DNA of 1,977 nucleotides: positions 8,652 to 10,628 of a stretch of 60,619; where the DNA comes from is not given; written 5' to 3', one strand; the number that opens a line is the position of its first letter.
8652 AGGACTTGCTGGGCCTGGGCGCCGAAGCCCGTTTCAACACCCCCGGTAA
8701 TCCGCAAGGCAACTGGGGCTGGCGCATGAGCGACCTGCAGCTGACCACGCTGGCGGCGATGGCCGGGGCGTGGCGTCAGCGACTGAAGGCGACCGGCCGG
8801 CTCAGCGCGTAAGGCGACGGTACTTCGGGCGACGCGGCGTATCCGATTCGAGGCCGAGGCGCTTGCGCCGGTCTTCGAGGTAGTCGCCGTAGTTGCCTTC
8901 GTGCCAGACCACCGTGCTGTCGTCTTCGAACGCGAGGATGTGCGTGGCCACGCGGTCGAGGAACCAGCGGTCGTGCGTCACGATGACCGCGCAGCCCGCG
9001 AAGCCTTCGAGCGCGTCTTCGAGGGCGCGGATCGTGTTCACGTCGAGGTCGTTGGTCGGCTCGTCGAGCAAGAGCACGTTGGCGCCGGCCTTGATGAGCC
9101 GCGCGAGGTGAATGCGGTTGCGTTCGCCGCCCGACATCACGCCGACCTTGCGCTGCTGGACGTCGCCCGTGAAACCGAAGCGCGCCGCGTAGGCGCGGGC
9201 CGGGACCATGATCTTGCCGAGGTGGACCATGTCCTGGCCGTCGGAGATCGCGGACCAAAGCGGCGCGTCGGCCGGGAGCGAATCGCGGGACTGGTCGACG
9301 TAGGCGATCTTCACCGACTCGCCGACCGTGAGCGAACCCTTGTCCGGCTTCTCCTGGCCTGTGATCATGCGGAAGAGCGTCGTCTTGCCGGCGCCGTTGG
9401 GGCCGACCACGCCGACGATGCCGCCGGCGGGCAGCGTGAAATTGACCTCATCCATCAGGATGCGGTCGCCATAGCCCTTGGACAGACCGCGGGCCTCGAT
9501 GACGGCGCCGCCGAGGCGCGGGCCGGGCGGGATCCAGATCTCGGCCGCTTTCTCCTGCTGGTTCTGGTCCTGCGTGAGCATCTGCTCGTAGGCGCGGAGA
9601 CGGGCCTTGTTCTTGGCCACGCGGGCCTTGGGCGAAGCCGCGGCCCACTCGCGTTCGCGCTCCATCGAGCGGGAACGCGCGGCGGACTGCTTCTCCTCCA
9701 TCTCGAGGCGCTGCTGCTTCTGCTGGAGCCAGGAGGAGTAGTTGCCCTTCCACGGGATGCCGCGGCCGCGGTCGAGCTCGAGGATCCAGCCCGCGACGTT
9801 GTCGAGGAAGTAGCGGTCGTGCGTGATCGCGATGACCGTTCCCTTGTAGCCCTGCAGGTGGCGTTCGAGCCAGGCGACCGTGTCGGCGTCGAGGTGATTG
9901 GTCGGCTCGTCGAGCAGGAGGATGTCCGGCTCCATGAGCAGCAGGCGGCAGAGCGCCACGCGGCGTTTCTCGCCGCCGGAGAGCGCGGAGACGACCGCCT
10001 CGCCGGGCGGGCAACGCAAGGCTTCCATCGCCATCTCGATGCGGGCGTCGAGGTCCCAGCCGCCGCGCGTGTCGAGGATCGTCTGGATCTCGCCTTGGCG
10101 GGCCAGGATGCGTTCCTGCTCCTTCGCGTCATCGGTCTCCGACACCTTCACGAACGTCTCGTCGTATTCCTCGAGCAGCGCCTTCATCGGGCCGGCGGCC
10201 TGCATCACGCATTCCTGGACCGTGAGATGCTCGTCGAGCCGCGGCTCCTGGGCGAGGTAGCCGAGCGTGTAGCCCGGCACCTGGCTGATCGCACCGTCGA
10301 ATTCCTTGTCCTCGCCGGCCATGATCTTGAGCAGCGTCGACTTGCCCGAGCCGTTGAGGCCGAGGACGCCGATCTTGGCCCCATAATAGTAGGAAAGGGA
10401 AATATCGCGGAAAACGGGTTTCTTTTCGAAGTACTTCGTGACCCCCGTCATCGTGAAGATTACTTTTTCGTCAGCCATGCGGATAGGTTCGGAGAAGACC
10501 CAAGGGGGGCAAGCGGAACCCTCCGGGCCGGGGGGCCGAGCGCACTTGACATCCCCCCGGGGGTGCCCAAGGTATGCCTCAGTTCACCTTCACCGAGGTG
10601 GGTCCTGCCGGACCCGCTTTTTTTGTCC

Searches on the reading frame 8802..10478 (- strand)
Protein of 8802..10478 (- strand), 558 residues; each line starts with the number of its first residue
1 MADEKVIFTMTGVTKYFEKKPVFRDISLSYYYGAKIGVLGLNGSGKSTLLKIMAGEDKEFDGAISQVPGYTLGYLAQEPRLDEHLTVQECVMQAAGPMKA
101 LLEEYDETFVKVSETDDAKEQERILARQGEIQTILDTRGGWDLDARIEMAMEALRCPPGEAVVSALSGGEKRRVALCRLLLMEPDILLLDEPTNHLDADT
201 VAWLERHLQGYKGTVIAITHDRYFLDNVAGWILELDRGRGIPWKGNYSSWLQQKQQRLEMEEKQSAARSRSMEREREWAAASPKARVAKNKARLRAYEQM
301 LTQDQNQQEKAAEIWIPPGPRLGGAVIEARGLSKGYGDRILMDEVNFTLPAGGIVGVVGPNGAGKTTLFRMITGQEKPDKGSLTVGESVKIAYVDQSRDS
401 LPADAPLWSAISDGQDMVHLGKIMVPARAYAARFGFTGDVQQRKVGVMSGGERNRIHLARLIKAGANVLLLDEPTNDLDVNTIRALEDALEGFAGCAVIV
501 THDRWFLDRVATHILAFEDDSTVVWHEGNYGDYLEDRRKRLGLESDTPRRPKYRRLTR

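Call 37: find_encoding_contigs(protein=window:8802-10478:-, flank=10000, max_places=3)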
Protein window:8802-10478:- (558 aa): 9 contigs read that carry it; 3 places shown.
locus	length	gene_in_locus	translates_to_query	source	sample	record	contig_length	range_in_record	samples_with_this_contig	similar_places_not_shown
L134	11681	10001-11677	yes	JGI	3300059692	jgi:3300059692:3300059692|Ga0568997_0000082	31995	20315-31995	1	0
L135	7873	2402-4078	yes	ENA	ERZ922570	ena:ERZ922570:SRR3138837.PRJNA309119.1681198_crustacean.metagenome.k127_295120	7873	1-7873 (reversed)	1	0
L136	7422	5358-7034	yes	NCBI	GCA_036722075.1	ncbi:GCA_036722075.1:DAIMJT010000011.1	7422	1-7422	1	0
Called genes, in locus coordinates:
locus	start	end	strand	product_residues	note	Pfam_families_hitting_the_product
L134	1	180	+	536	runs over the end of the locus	PF12831:FAD_oxidored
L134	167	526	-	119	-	PF06999:Suc_Fer-like (faint)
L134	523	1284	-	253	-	PF01612:DNA_pol_A_exo1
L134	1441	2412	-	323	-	-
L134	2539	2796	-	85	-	PF00550:PP-binding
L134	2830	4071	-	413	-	PF00109:ketoacyl-synt, PF02801:Ketoacyl-synt_C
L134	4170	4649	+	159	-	PF02151:UVR (weak)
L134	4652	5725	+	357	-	PF00217:ATP-gua_Ptrans, PF27454:McsB_C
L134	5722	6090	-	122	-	PF02033:RBFA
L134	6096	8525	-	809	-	PF04760:IF2_N (faint), PF00009:GTP_EFTU, PF01926:MMR_HSR1 (weak), PF22042:EF-G_D2, PF03144:GTP_EFTU_D2 (faint), PF11987:IF-2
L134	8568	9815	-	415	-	PF08529:NusA_N, PF13184:KH_NusA_1st, PF26594:KH_NusA_2nd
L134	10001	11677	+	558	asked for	PF00005:ABC_tran, PF01926:MMR_HSR1 (faint), PF02463:SMC_N (faint), PF13476:AAA_23 (faint), PF13304:AAA_21 (faint), PF12848:ABC_tran_Xtn, PF00005:ABC_tran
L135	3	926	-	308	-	?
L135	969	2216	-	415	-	PF08529:NusA_N, PF13184:KH_NusA_1st, PF26594:KH_NusA_2nd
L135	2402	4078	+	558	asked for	PF00005:ABC_tran, PF01926:MMR_HSR1 (faint), PF02463:SMC_N (faint), PF13476:AAA_23 (faint), PF13304:AAA_21 (faint), PF12848:ABC_tran_Xtn, PF00005:ABC_tran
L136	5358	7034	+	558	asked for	PF00005:ABC_tran, PF01926:MMR_HSR1 (faint), PF02463:SMC_N (faint), PF13476:AAA_23 (faint), PF13304:AAA_21 (faint), PF12848:ABC_tran_Xtn, PF00005:ABC_tran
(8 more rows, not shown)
